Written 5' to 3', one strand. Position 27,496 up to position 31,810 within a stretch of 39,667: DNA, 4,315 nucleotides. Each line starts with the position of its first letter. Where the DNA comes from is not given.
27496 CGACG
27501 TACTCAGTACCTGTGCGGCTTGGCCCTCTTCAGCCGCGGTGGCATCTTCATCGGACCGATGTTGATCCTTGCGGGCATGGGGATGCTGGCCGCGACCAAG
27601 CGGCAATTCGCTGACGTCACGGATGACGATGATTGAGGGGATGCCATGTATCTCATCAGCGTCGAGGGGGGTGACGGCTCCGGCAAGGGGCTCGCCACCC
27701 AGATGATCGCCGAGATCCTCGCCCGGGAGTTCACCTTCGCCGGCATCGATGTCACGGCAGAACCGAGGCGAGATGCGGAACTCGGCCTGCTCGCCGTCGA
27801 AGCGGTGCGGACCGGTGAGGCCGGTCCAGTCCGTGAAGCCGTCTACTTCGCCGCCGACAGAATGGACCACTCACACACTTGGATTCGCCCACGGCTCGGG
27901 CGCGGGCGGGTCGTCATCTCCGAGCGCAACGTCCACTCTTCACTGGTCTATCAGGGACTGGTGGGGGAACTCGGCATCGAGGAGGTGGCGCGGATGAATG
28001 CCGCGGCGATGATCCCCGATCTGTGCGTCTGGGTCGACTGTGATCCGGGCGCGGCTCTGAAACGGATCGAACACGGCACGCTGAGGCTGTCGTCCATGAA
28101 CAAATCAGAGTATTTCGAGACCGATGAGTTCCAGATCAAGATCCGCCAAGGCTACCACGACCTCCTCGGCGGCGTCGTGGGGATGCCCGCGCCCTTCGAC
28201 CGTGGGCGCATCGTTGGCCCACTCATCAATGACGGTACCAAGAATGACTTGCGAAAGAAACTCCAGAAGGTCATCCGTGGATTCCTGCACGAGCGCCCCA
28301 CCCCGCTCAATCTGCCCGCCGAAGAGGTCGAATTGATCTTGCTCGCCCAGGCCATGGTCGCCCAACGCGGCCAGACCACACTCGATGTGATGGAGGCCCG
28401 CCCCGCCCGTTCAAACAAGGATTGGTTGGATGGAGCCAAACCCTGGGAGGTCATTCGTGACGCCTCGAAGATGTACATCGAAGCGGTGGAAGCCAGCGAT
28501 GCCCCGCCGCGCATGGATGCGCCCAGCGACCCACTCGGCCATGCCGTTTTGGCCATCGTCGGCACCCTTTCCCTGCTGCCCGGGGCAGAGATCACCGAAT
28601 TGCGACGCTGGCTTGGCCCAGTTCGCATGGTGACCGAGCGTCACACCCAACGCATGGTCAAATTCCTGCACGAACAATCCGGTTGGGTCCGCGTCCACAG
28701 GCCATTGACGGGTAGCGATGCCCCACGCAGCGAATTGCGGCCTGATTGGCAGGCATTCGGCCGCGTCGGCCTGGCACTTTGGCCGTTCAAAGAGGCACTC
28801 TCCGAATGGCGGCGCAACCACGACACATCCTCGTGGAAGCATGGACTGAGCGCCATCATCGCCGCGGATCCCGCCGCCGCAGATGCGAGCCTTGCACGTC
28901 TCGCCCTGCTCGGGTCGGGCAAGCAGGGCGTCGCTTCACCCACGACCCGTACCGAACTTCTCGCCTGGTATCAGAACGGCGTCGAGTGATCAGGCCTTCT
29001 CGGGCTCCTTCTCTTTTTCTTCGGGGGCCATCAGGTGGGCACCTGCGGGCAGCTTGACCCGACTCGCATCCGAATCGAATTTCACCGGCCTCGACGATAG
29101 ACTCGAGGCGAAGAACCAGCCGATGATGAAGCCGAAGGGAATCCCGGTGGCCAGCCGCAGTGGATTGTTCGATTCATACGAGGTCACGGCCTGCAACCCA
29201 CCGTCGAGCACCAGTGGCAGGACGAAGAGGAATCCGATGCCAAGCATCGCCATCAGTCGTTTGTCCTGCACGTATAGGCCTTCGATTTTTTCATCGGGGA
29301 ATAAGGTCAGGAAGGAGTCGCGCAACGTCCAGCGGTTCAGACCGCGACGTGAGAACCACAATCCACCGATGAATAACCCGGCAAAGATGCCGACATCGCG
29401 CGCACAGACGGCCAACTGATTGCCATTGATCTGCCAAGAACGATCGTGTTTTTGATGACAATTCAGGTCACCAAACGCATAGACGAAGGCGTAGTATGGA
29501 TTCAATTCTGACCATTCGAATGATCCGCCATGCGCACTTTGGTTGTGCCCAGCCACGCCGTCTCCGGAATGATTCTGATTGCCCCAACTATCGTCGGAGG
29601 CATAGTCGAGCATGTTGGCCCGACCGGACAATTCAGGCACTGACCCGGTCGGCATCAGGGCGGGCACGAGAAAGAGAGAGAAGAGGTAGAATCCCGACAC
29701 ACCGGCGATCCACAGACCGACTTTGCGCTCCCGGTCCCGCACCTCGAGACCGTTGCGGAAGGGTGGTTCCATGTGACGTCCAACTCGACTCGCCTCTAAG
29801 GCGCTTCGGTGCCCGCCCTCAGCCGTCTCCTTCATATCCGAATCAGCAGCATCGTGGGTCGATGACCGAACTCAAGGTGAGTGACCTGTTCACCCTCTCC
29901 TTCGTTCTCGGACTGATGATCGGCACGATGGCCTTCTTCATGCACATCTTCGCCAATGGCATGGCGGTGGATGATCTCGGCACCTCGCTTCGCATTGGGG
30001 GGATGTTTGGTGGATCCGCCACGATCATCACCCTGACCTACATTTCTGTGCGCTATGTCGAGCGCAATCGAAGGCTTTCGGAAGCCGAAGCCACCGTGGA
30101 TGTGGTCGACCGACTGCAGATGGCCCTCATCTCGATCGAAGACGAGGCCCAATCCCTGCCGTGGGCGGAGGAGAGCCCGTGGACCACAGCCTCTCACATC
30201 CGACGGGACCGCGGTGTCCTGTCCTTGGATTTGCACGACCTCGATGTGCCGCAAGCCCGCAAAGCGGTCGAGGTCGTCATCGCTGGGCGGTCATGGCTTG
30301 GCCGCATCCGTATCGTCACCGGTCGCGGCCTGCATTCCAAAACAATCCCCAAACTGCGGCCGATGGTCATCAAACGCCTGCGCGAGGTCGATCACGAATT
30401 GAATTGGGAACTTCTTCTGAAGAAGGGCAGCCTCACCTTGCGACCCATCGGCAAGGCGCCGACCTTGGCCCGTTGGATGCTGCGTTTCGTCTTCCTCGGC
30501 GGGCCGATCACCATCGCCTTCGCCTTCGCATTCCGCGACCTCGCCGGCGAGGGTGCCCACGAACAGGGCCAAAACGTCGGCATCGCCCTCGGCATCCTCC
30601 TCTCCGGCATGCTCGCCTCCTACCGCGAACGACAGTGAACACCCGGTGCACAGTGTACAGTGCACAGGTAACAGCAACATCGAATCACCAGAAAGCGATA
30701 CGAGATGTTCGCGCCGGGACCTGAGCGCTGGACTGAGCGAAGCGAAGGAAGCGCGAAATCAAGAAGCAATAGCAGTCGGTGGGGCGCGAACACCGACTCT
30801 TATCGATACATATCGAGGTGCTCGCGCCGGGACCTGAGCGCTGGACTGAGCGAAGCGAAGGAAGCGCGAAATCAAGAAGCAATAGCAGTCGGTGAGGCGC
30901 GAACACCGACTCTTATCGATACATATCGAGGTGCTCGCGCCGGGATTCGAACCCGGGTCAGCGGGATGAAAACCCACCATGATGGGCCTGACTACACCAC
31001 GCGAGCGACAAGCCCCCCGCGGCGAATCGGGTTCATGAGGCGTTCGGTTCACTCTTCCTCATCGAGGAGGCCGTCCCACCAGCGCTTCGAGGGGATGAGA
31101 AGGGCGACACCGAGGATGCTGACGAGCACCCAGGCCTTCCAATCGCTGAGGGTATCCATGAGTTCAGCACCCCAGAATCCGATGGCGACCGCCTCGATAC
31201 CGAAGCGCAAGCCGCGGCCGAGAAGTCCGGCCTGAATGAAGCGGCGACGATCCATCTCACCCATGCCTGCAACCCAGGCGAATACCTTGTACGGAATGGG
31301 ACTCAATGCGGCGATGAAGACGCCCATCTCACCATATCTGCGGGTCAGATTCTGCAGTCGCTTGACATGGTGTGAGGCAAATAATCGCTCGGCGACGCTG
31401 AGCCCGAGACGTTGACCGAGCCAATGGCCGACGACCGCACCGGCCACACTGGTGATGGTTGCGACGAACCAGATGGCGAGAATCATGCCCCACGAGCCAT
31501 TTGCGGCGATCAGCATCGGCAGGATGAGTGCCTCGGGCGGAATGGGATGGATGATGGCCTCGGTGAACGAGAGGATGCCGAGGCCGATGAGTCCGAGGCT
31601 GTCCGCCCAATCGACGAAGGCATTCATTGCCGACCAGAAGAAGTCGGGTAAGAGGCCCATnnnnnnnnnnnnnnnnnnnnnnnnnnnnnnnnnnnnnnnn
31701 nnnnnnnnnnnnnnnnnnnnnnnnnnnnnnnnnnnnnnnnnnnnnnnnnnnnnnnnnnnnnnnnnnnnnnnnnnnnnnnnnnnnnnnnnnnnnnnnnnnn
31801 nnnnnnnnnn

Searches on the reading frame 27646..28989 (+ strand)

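Call 11: search_protein_families(library=pfam, proteins=[window:27646-28989:+])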
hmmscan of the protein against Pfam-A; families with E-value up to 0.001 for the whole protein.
window:27646-28989:+ (447 aa): 1 family
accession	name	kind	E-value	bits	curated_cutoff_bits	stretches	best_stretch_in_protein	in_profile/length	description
PF02223.23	Thymidylate_kin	-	1.2e-25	90.7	27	1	6-174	1-163/185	Thymidylate kinase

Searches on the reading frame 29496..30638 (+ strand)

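Call 11: search_protein_families(library=pfam, proteins=[window:29496-30638:+])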
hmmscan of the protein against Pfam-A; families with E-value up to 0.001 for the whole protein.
window:29496-30638:+ (380 aa): 1 family
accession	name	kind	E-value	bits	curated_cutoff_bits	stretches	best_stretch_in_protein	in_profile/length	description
PF01713.27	Smr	-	2.9e-05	24.6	25.7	1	244-300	1-55/77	Smr domain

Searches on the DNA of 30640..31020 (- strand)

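Call 32: search_rna_families(source=window, start=30640, end=31020, threshold=evalue, max_evalue=10, show_alignments=3)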
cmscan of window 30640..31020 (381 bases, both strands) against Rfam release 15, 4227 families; matches with E-value up to 10: 5.
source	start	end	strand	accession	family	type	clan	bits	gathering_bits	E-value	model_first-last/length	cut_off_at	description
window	30932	31006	-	RF00005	tRNA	Gene; tRNA;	CL00001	56.2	29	1.2e-11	1-71/71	no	tRNA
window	30933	31006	-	RF01684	mascRNA-menRNA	Gene;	-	24.4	42.5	0.0087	1-56/56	no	MALAT1-associated small cytoplasmic RNA/MEN beta RNA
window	30898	30956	-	RF04321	tmRNA_permuted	Gene;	-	15.1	47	0.45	36-93/213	no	permuted transfer-messenger RNA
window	30942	30954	+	RF04351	Plastid-psbl-rps4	Cis-reg;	-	13.5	68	5.2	11-23/53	no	Plastid-psbl-rps4 3UTR RNA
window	30873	30990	-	RF02553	YrlA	Gene; sRNA;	-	13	69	9.3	1-114/114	no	Y RNA-like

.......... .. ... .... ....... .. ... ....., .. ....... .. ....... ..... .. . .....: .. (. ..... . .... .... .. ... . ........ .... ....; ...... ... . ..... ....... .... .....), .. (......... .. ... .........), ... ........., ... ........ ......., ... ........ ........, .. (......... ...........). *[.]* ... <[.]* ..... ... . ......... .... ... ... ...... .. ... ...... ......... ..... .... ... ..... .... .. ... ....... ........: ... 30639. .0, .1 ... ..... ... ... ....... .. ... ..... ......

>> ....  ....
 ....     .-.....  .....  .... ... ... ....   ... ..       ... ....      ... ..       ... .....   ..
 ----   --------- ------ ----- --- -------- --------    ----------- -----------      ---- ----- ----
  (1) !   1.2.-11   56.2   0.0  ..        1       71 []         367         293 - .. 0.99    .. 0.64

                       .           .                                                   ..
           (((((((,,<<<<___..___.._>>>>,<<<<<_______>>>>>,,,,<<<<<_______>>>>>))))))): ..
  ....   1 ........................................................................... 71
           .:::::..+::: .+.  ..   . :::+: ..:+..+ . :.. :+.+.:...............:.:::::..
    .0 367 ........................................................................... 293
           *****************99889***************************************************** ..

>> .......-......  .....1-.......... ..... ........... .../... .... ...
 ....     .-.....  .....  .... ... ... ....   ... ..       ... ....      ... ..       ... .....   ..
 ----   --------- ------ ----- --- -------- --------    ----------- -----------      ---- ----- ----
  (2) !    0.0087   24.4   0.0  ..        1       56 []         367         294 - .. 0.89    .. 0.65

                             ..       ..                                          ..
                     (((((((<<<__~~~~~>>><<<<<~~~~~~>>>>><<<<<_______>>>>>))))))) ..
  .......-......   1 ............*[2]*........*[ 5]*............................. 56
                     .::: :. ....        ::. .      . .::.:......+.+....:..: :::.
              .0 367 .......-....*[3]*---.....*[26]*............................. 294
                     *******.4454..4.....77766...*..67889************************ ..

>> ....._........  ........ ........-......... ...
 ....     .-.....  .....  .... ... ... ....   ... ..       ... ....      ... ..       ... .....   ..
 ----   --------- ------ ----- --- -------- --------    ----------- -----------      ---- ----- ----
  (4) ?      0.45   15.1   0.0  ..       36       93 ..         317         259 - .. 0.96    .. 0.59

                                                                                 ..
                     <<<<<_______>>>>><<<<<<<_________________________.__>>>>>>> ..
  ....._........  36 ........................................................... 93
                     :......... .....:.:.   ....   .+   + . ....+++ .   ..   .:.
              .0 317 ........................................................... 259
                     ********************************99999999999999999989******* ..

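Call 47: search_dna_similar(query=window:30690-30945:-, collection=phages, mode=distant, max_evalue=1)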
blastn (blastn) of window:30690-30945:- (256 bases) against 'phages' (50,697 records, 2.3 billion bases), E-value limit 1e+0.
Records with a match: 10; places in all: 10; records where one place covers at least 80% of the query: 0.
Best place of each record, by identity: 90-95% 9; 80-90% 1.
By first word of the organism name: Streptomyces 9; Escherichia 1.
By host as written in the record: Streptomyces griseus ATCC 10137 9; Escherichia coli 1.
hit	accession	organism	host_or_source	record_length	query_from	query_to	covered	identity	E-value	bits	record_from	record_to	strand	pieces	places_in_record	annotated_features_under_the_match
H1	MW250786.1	Escherichia phage UPEC06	Escherichia coli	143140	59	207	28%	83.3%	8e-1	78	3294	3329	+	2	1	hypothetical protein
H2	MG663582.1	Streptomyces phage HaugeAnator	Streptomyces griseus ATCC 10137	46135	79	217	20%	92.3%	8e-1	78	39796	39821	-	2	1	hypothetical protein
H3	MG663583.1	Streptomyces phage Percastrophe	Streptomyces griseus ATCC 10137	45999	79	217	20%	92.3%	8e-1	78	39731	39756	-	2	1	hypothetical protein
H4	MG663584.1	Streptomyces phage Romero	Streptomyces griseus ATCC 10137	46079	79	217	20%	92.3%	8e-1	78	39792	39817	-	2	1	hypothetical protein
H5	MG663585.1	Streptomyces phage ToriToki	Streptomyces griseus ATCC 10137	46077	79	217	20%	92.3%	8e-1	78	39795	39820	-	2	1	hypothetical protein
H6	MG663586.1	Streptomyces phage ZooBear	Streptomyces griseus ATCC 10137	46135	79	217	20%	92.3%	8e-1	78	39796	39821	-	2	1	hypothetical protein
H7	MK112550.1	Streptomyces phage Olicious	Streptomyces griseus ATCC 10137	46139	79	217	20%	92.3%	8e-1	78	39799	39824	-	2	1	78: hypothetical protein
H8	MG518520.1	Streptomyces phage Immanuel3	Streptomyces griseus ATCC 10137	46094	79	217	20%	92.3%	8e-1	78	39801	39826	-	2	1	hypothetical protein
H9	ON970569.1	Streptomyces phage JPandJE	Streptomyces griseus ATCC 10137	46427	79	217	20%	92.3%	8e-1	78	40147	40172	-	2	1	77: hypothetical protein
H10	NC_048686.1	Streptomyces phage Immanuel3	Streptomyces griseus ATCC 10137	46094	79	217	20%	92.3%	8e-1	78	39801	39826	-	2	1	hypothetical protein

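Call 48: search_dna_similar(query=window:30690-30945:-, collection=plasmids, mode=distant, max_evalue=1)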
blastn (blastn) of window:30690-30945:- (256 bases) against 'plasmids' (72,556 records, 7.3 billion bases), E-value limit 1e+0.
No match.

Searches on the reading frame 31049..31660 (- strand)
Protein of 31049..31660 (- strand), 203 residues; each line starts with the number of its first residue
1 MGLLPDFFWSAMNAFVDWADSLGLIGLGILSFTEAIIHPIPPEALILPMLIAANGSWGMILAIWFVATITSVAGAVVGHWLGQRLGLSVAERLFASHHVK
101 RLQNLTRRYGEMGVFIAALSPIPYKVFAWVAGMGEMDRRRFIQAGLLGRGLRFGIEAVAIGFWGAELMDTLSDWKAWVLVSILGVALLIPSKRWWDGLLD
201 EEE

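Call 11: search_protein_families(library=pfam, proteins=[window:31049-31660:-])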
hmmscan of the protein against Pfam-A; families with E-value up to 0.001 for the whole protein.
window:31049-31660:- (203 aa): 1 family
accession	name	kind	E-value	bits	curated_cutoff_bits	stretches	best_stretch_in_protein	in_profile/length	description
PF09335.16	VTT_dom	-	8.1e-14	52.6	33.9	1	49-158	6-119/123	VTT domain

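Call 12: find_encoding_contigs(protein=window:31049-31660:-, flank=5000, max_places=10)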
Protein window:31049-31660:- (203 aa): 13 contigs read that carry it; 8 places shown.
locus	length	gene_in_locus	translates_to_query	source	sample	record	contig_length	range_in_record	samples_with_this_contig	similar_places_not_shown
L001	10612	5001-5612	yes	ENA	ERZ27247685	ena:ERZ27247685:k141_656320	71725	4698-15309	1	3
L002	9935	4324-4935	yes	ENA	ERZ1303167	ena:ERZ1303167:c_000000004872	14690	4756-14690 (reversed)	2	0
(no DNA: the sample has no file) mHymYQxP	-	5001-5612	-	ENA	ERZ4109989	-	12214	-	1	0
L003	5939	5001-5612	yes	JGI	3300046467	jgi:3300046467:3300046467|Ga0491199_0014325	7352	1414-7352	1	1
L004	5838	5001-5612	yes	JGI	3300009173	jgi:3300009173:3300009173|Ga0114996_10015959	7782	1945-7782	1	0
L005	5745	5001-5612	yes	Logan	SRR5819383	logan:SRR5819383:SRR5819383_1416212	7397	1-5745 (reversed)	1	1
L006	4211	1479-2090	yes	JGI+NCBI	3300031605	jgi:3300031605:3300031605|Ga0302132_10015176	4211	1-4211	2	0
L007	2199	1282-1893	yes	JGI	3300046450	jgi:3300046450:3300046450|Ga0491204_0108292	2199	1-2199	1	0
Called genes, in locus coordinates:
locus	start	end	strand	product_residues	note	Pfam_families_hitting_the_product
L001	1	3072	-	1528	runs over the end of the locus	PF12704:MacB_PCD (weak), PF02687:FtsX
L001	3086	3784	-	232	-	PF00005:ABC_tran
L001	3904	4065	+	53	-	PF02597:ThiS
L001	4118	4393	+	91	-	PF02416:TatA_B_E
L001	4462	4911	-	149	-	PF17146:PIN_6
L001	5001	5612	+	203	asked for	PF09335:VTT_dom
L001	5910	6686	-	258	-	-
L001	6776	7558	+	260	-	PF09858:DUF2085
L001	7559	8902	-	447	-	PF02223:Thymidylate_kin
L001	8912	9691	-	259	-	PF13620:CarboxypepD_reg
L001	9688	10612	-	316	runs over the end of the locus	PF05096:Glu_cyclase_2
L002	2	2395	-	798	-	?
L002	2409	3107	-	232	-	PF00005:ABC_tran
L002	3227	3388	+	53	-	PF02597:ThiS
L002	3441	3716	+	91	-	PF02416:TatA_B_E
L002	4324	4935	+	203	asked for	PF09335:VTT_dom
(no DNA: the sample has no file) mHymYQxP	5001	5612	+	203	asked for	PF09335:VTT_dom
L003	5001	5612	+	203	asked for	PF09335:VTT_dom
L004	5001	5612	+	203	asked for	PF09335:VTT_dom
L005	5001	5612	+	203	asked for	PF09335:VTT_dom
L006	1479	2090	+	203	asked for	PF09335:VTT_dom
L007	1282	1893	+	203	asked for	PF09335:VTT_dom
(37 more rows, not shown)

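Call 18: find_related_loci(query=window:31049-31660:-, collection=genome_contigs, flank=3000)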
Query window:31049-31660:- (203 aa) in genome_contigs; peptide patterns used: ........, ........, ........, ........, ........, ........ (x = any residue, [..] = any of these).
85 stretches matched a pattern; 2 encode a relative of the query (tblastn E <= 1e-3); 2 distinct loci.
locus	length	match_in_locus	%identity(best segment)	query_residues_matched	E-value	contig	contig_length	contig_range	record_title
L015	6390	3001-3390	48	17-153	7e-34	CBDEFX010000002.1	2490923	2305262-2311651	MAG: Dehalococcoidia bacterium isolate bd3fcf20-00e0-4c08-a004-f645cab7dc39 genome assembly, contig: contig_2, whole gen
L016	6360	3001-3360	48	31-153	2e-30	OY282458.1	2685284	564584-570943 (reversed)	MAG: uncultured Dehalococcoidia bacterium genome assembly, chromosome: 1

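Call 65: find_homologous_proteins(query=window:31049-31660:-, max_evalue=1e-20)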
Query window:31049-31660:- (203 aa): 671 proteins with E <= 1e-20 among 1890 candidates; the best 120 are listed.
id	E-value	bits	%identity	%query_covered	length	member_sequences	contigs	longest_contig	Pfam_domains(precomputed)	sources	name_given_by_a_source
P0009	1.9e-128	445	100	100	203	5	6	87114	PF09335.17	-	-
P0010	4.9e-86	306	71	100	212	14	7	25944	PF09335.17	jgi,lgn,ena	jgi:membrane protein YqaA with SNARE-associated domain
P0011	1.6e-85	304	72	100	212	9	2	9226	PF09335.17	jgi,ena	jgi:membrane protein YqaA with SNARE-associated domain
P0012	3.5e-85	303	69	100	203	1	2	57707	PF09335.17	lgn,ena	-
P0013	1.6e-79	285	67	100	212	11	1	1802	PF09335.17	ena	-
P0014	3.8e-76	274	64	100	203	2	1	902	PF09335.17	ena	-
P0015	3.6e-75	271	62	100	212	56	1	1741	PF09335.17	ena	-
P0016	6.5e-75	270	63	100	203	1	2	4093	PF09335.17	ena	-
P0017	1.2e-74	269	64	100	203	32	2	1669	PF09335.17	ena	-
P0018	1.7e-74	268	62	100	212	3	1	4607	PF09335.17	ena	-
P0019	1.9e-74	268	63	100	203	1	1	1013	PF09335.17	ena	-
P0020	2.4e-74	268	63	100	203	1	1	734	PF09335.17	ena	-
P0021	3.3e-74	268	62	100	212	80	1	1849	PF09335.17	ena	-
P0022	4.9e-74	267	62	100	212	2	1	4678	PF09335.17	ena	-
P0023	6.1e-74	267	62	100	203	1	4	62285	PF09335.17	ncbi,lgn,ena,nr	ncbi:MAG: VTT domain-containing protein [Candidatus Thermoplasmatota archaeon]|nr:VTT domain-contain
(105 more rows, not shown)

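Call 66: find_encoding_contigs(protein=P0010, flank=2500, max_places=6)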
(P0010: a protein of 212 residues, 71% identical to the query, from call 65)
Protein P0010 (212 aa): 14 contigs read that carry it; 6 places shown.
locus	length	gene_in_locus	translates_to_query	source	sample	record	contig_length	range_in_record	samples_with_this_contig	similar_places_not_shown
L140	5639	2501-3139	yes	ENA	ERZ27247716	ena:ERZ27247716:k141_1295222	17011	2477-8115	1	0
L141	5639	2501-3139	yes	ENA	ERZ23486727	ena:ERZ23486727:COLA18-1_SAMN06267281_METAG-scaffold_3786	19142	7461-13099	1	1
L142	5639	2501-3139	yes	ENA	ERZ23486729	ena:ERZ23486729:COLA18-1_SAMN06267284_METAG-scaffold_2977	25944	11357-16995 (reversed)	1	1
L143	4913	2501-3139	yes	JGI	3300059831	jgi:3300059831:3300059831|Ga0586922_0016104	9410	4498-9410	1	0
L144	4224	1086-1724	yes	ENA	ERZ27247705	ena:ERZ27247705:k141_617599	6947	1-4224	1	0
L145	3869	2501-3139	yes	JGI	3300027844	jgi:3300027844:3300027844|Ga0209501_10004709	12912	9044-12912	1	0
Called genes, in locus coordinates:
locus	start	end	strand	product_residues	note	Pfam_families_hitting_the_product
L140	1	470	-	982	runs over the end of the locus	?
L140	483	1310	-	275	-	PF03193:RsgA_GTPase (faint), PF00005:ABC_tran, PF13401:AAA_22 (faint)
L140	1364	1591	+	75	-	PF02597:ThiS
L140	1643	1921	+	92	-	PF02416:TatA_B_E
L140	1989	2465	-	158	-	PF17146:PIN_6 (weak)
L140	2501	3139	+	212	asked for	PF09335:VTT_dom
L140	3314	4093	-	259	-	PF01713:Smr (weak)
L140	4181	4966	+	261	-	PF09858:DUF2085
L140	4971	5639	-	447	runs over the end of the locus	PF02223:Thymidylate_kin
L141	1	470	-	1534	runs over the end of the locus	PF12704:MacB_PCD (weak), PF02687:FtsX, PF12704:MacB_PCD (weak), PF02687:FtsX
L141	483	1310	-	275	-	PF03193:RsgA_GTPase (faint), PF00005:ABC_tran, PF13401:AAA_22 (faint)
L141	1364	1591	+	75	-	PF02597:ThiS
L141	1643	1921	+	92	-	PF02416:TatA_B_E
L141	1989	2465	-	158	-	PF17146:PIN_6 (weak)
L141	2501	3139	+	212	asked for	PF09335:VTT_dom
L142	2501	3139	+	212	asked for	PF09335:VTT_dom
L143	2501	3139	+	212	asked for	PF09335:VTT_dom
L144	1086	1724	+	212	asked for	PF09335:VTT_dom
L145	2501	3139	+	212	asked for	PF09335:VTT_dom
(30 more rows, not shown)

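Call 67: find_encoding_contigs(protein=P0012, flank=2500, max_places=4)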
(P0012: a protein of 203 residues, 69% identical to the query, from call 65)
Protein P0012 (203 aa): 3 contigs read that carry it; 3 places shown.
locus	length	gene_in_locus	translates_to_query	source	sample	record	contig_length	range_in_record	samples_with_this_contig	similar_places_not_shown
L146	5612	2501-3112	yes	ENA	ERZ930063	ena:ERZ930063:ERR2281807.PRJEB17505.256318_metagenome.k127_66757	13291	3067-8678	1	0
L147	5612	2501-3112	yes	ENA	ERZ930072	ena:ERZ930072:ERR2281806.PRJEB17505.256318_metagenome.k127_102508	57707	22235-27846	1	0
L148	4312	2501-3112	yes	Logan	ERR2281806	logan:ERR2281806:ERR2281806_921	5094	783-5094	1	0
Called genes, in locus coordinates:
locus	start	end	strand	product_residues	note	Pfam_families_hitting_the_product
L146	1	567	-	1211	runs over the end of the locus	?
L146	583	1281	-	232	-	PF00005:ABC_tran, PF13401:AAA_22 (faint)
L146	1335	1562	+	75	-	PF02597:ThiS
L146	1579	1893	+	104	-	PF02416:TatA_B_E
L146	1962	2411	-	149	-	PF17146:PIN_6 (weak)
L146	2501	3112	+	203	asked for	PF09335:VTT_dom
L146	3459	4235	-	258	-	-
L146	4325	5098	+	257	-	PF09858:DUF2085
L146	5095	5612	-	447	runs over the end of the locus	PF02223:Thymidylate_kin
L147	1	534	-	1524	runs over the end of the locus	PF12704:MacB_PCD (weak), PF02687:FtsX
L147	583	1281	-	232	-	PF00005:ABC_tran, PF13401:AAA_22 (faint)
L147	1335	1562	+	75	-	PF02597:ThiS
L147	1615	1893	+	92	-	PF02416:TatA_B_E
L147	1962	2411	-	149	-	PF17146:PIN_6 (weak)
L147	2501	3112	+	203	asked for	PF09335:VTT_dom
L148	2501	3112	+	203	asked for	PF09335:VTT_dom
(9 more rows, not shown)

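Call 80: find_encoding_contigs(protein=P0011, flank=2500, max_places=6)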
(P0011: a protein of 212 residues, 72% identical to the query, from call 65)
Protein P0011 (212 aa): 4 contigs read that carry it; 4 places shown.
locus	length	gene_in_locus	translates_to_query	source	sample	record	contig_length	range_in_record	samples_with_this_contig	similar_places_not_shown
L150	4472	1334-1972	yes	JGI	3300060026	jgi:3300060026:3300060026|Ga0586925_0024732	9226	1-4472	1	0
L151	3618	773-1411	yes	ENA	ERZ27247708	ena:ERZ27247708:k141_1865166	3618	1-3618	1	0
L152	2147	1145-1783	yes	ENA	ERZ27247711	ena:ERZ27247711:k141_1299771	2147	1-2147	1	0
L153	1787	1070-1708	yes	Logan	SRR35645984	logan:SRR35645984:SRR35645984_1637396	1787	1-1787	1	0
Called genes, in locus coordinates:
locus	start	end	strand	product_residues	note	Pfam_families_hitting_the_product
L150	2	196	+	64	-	?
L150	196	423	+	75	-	PF02597:ThiS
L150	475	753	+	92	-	PF02416:TatA_B_E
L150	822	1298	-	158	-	PF17146:PIN_6 (weak)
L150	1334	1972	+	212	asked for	PF09335:VTT_dom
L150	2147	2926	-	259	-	PF01713:Smr (weak)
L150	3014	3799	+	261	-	PF09858:DUF2085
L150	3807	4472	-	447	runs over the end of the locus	PF02223:Thymidylate_kin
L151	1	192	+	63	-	?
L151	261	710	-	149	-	PF17146:PIN_6 (weak)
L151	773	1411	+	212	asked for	PF09335:VTT_dom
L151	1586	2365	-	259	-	PF01713:Smr (weak)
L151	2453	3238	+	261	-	PF09858:DUF2085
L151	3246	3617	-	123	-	?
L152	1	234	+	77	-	?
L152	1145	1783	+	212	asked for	PF09335:VTT_dom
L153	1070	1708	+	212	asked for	PF09335:VTT_dom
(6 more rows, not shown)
